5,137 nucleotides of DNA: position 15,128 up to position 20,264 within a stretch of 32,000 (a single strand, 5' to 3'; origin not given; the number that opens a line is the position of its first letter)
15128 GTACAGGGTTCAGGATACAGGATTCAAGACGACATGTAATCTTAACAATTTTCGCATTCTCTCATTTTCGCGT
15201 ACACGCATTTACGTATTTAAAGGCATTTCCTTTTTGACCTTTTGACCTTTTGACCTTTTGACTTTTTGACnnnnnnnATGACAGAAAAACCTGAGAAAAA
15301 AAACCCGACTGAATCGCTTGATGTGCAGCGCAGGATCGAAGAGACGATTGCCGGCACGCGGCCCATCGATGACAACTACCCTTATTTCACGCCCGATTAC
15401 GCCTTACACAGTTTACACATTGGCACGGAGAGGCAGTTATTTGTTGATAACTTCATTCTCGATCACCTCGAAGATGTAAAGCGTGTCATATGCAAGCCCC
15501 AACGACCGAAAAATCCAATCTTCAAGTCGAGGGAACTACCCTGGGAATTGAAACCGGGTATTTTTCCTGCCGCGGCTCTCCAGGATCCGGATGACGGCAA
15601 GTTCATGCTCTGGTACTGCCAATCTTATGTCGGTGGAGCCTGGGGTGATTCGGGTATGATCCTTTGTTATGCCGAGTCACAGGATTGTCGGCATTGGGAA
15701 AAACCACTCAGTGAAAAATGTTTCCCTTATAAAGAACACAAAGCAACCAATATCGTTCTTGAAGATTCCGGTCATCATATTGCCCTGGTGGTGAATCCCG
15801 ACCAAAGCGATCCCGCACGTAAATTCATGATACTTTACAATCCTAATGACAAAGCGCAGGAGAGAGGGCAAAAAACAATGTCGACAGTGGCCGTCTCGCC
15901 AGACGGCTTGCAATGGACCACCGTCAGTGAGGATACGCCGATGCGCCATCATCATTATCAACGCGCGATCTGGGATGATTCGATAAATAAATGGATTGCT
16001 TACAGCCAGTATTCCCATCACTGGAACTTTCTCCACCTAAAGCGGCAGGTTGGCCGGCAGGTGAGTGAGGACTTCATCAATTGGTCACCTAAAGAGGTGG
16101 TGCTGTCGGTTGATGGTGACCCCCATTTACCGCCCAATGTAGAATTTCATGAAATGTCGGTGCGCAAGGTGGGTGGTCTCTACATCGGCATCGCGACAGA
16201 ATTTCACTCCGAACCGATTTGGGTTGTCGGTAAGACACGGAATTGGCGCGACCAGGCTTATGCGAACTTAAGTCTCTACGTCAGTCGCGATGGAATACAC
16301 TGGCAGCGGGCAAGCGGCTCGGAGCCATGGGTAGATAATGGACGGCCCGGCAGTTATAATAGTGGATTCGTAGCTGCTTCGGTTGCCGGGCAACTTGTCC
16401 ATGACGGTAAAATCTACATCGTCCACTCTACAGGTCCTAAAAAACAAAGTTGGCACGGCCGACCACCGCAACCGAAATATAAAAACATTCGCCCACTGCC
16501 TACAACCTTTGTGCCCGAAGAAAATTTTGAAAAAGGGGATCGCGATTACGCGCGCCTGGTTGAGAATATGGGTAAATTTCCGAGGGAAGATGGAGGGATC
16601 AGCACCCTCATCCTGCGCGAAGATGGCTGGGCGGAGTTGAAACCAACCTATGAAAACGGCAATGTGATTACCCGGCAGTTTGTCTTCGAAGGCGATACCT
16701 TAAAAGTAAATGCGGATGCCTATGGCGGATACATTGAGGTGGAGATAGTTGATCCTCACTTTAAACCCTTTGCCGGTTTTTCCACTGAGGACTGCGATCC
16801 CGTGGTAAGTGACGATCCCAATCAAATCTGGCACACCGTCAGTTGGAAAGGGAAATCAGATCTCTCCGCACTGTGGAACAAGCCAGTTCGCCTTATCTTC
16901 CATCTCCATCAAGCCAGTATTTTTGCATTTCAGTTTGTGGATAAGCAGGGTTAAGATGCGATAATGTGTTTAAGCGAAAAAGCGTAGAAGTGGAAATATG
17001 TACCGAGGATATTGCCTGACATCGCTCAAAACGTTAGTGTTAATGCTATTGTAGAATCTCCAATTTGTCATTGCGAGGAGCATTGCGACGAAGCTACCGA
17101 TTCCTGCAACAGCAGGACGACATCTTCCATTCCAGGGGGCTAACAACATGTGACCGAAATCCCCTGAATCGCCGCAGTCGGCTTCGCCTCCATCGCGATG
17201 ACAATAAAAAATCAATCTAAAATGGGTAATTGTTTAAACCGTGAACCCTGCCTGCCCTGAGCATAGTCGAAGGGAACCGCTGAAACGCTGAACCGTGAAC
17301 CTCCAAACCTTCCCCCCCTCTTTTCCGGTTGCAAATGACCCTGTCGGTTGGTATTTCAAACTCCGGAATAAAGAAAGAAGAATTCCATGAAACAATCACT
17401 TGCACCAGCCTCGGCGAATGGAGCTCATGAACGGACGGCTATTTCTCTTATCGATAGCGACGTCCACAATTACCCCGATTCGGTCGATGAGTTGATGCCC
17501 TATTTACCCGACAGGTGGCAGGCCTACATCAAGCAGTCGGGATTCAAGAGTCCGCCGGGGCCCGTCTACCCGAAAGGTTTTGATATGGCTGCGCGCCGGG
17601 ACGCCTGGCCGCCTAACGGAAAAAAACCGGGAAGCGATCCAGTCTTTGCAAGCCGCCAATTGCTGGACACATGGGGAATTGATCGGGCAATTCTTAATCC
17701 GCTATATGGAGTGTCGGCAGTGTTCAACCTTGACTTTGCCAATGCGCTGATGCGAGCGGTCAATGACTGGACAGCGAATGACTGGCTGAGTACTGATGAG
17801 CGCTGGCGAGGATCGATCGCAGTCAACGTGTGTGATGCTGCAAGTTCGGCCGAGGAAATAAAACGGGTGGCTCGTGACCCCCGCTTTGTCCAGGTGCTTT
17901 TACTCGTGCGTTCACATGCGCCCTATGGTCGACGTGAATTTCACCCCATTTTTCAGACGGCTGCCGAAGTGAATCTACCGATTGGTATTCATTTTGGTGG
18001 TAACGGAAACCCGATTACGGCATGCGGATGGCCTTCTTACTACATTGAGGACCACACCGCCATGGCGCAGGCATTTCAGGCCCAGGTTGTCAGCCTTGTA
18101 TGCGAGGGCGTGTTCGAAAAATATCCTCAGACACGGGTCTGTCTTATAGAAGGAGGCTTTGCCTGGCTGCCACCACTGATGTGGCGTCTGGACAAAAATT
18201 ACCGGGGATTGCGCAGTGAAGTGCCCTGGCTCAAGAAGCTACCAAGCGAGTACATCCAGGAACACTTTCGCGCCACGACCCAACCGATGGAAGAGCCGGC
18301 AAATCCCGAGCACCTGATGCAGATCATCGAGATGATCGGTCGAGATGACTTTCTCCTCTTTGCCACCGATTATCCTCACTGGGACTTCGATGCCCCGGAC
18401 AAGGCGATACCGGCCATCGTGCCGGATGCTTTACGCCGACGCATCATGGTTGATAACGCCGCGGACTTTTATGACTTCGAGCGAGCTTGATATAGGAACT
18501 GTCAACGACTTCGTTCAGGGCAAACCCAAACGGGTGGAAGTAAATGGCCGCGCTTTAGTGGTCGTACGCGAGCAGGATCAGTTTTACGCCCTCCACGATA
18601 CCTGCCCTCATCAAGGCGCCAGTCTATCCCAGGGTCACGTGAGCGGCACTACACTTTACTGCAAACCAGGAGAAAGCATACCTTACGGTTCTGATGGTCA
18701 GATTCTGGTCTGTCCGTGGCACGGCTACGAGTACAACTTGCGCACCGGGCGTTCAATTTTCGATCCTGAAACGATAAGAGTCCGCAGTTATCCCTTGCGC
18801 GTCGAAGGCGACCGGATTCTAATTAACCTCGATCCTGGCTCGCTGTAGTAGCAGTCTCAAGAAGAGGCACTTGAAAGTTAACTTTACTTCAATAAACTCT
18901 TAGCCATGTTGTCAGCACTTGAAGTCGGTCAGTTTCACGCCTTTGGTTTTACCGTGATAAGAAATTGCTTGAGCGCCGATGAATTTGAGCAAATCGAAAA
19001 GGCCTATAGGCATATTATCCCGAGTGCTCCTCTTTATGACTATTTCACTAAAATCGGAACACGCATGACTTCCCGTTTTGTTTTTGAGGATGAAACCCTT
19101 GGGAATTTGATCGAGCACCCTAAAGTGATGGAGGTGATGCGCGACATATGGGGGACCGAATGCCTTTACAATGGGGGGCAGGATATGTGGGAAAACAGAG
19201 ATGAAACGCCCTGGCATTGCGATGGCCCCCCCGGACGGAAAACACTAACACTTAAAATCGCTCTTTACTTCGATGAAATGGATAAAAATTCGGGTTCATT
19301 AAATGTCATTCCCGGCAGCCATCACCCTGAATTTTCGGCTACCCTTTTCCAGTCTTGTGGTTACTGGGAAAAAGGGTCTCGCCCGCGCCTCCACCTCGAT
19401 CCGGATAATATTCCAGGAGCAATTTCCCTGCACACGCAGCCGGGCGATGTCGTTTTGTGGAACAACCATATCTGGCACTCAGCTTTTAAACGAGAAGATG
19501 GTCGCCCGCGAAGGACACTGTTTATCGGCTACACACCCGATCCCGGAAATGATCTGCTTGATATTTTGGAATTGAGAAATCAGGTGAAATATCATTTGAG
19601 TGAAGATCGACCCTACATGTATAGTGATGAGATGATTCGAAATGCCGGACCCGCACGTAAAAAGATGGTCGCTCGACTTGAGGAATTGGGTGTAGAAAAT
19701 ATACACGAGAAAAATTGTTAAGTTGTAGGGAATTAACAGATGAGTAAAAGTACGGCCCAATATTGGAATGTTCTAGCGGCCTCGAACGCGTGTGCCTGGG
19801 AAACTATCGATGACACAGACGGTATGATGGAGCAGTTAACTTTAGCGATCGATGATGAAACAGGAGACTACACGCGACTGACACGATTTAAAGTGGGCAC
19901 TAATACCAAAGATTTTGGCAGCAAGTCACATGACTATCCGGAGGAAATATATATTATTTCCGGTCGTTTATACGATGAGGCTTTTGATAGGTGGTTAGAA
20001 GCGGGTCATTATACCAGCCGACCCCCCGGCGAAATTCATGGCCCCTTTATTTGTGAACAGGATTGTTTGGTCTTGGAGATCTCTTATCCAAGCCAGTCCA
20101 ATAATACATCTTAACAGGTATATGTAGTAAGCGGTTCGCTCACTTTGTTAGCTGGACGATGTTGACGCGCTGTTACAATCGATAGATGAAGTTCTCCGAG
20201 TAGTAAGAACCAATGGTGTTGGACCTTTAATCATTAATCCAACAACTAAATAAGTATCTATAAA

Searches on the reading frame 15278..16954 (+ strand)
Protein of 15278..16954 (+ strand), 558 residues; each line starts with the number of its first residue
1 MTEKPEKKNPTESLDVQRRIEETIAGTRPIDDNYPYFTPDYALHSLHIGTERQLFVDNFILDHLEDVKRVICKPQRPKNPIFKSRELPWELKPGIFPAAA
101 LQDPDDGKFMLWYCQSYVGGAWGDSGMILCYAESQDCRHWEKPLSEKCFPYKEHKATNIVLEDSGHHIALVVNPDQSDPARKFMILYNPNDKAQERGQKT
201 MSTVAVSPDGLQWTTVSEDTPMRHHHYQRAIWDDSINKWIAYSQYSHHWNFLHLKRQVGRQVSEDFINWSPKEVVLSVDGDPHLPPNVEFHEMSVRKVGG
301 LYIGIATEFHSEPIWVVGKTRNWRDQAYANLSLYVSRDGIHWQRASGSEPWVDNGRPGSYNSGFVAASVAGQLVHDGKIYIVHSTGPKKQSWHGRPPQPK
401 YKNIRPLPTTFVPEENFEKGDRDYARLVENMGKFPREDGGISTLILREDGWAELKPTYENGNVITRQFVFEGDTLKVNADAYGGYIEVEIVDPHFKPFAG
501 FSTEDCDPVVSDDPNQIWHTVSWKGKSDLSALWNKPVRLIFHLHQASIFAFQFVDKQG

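Call 14: search_protein_families(library=pfam, proteins=[window:15278-16954:+])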
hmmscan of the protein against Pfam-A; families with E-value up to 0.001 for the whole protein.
window:15278-16954:+ (558 aa): 0 families

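Call 39: find_homologous_proteins(query=window:15278-16954:+)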
Query window:15278-16954:+ (558 aa): 299 proteins with E <= 0.001 among 7828 candidates; the best 120 are listed.
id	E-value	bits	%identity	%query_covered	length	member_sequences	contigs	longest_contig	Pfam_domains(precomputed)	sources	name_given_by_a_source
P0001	0.0e+0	1276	95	99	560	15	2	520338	-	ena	-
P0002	0.0e+0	1211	89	100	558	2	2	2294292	-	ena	-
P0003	0.0e+0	1160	85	99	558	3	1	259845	-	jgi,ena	-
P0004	0.0e+0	1112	86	95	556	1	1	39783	-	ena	-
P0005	0.0e+0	1108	81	100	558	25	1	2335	-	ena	-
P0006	1.4e-290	983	75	99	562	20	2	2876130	-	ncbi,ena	-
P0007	5.5e-278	941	73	99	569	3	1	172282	-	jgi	-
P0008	7.6e-274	928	69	100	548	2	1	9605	-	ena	-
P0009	7.4e-271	918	82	82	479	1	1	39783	-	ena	-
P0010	3.5e-264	896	68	98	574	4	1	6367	-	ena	-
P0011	1.4e-259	881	66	100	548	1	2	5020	-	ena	-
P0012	3.9e-257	873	65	99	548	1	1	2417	-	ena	-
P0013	4.5e-253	859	64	99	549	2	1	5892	-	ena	-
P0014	7.2e-252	855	65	99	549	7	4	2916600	-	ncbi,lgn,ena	-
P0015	2.7e-251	853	65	99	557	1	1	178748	-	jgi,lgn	jgi:hypothetical protein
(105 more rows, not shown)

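Call 40: find_encoding_contigs(protein=P0001, flank=10000, max_places=2)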
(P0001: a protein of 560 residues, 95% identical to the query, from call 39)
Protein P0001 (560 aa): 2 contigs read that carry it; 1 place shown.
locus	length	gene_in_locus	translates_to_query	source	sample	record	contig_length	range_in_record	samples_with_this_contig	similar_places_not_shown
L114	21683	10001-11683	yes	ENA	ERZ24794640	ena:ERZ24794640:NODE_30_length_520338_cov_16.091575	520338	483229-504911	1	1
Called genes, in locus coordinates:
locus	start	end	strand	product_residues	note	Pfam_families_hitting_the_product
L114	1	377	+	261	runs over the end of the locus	PF00106:adh_short, PF13561:adh_short_C2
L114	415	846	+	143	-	PF00190:Cupin_1 (weak), PF07883:Cupin_2, PF05899:Cupin_3 (weak)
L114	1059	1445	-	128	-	PF07883:Cupin_2 (weak)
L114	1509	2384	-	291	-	PF02826:2-Hacid_dh_C (faint), PF03446:NAD_binding_2, PF03807:F420_oxidored (weak), PF14833:NAD_binding_11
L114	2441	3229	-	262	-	PF00106:adh_short, PF08659:KR (weak), PF13561:adh_short_C2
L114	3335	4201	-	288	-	PF06314:ADC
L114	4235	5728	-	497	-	PF07364:DUF1485, PF07171:MlrC_C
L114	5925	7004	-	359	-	PF02668:TauD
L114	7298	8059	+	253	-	PF00106:adh_short, PF23441:SDR (weak), PF01370:Epimerase (faint), PF08659:KR, PF13561:adh_short_C2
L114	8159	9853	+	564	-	-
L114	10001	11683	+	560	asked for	-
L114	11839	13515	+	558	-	-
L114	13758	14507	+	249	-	PF03848:TehB (weak), PF05175:MTS (weak), PF13489:Methyltransf_23, PF01209:Ubie_methyltran, PF13847:Methyltransf_31, PF08241:Methyltransf_11, PF08242:Methyltransf_12, PF13649:Methyltransf_25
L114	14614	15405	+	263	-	PF04909:Amidohydro_2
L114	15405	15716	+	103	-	PF04909:Amidohydro_2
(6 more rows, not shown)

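Call 41: find_encoding_contigs(protein=P0002, flank=10000, max_places=2)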
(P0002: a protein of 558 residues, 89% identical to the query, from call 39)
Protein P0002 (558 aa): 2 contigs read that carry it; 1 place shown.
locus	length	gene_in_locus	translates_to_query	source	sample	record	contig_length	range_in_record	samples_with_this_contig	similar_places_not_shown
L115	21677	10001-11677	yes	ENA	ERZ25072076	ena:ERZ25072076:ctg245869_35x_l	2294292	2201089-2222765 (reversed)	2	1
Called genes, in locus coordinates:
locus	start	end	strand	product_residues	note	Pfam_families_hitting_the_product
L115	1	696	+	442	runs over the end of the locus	PF13378:MR_MLE_C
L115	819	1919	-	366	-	PF02668:TauD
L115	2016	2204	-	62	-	-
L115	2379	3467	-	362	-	PF02746:MR_MLE_N, PF13378:MR_MLE_C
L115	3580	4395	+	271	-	PF05721:PhyH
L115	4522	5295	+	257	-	PF23441:SDR, PF00106:adh_short, PF01370:Epimerase (faint), PF08659:KR, PF13561:adh_short_C2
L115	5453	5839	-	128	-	PF07883:Cupin_2 (weak)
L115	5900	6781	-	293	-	PF02826:2-Hacid_dh_C (weak), PF03446:NAD_binding_2, PF03807:F420_oxidored, PF14833:NAD_binding_11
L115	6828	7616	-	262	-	PF00106:adh_short, PF08659:KR, PF13561:adh_short_C2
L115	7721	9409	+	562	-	-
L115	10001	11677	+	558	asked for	-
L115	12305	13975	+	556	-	-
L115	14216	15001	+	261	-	PF00106:adh_short, PF13561:adh_short_C2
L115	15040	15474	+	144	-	PF00190:Cupin_1 (weak), PF16867:DMSP_lyase (weak), PF07883:Cupin_2, PF05899:Cupin_3 (weak)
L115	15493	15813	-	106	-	-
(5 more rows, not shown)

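Call 42: find_encoding_contigs(protein=P0003, flank=10000, max_places=2)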
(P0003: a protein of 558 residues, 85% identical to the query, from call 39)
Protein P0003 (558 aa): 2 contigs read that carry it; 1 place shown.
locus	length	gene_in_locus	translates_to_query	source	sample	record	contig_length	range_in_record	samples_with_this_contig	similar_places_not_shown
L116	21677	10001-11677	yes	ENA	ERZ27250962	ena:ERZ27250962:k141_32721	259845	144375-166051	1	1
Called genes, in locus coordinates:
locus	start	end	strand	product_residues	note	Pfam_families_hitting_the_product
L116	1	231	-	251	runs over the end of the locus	PF03740:PdxJ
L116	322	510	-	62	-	-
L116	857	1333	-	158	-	PF01625:PMSR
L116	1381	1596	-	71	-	-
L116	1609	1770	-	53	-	PF00027:cNMP_binding (weak)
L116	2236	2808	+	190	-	PF06564:CBP_BcsQ (weak), PF13614:AAA_31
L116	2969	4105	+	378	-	PF02012:BNR (faint), PF13088:BNR_2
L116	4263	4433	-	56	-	-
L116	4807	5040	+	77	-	-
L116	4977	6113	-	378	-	PF08240:ADH_N, PF16912:Glu_dehyd_C, PF00107:ADH_zinc_N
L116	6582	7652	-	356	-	PF13489:Methyltransf_23, PF01728:FtsJ (weak), PF01209:Ubie_methyltran, PF01135:PCMT (faint), PF08241:Methyltransf_11, PF08242:Methyltransf_12, PF13649:Methyltransf_25, PF13847:Methyltransf_31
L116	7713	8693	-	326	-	PF04055:Radical_SAM, PF12345:DUF3641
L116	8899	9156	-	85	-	PF00076:RRM_1, PF22976:RRM_10 (weak)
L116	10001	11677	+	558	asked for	-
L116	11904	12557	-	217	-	-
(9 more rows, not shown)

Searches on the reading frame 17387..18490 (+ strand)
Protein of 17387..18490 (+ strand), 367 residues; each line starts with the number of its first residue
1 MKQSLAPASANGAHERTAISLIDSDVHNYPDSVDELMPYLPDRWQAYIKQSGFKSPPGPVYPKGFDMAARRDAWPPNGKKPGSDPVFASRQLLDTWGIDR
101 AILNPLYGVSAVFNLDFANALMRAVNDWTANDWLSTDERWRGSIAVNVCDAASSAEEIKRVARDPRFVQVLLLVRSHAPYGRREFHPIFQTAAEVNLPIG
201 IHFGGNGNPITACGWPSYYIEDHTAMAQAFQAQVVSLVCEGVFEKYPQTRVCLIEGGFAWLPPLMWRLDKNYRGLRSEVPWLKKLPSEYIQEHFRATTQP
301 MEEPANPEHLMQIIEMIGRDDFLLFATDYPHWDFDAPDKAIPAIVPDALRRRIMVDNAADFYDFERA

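Call 14: search_protein_families(library=pfam, proteins=[window:17387-18490:+])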
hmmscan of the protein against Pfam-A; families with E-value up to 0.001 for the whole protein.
window:17387-18490:+ (367 aa): 1 family
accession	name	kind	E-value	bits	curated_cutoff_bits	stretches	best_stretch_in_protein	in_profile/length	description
PF04909.20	Amidohydro_2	-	2.8e-40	139.3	26.4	1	22-364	1-289/289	Amidohydrolase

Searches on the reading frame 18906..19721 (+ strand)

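Call 14: search_protein_families(library=pfam, proteins=[window:18906-19721:+])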
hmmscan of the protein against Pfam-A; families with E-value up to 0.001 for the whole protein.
window:18906-19721:+ (271 aa): 1 family
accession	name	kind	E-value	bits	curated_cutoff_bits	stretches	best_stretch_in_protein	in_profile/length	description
PF05721.19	PhyH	-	2.4e-20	74.2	22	1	10-203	1-212/213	Phytanoyl-CoA dioxygenase (PhyH)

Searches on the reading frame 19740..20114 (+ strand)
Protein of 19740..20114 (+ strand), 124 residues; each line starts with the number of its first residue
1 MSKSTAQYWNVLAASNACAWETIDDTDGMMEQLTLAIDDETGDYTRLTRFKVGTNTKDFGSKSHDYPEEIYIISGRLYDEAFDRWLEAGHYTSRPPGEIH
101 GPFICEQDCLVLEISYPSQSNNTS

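Call 14: search_protein_families(library=pfam, proteins=[window:19740-20114:+])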
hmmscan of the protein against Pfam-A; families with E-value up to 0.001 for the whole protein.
window:19740-20114:+ (124 aa): 1 family
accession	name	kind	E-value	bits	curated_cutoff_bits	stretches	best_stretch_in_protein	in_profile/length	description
PF12973.13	Cupin_7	-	1.3e-11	44.7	27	1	12-112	5-98/105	ChrR Cupin-like domain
